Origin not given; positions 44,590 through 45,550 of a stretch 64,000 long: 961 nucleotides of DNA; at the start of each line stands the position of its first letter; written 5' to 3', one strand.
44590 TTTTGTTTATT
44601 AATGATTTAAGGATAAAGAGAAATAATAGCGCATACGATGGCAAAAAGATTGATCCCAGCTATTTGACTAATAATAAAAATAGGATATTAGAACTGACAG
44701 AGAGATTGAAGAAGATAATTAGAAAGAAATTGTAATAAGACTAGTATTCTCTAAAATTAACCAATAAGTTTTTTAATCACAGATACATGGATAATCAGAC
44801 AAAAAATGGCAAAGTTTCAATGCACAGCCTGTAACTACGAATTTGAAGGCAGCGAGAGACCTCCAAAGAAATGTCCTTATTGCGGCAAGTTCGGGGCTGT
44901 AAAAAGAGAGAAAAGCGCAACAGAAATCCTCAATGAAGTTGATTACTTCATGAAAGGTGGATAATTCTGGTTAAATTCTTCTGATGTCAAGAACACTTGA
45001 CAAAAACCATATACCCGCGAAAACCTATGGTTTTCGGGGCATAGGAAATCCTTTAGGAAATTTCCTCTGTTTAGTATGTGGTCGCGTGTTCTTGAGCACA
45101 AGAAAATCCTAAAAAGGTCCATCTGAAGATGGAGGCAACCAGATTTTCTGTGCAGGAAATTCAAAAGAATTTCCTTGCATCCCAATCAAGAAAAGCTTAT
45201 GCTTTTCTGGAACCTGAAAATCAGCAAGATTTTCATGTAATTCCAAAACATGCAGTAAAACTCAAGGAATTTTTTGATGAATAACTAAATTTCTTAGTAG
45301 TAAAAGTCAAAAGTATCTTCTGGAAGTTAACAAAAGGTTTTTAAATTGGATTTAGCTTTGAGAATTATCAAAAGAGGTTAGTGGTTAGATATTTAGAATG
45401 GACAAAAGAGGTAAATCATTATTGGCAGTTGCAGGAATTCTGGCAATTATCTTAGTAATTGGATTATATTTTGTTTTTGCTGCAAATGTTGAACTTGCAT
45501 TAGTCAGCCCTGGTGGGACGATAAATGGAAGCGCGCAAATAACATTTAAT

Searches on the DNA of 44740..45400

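Call 67: search_rna_families(source=window, start=44740, end=45400, threshold=evalue, max_evalue=1)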
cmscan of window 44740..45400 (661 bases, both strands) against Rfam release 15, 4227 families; matches with E-value up to 1: 0.
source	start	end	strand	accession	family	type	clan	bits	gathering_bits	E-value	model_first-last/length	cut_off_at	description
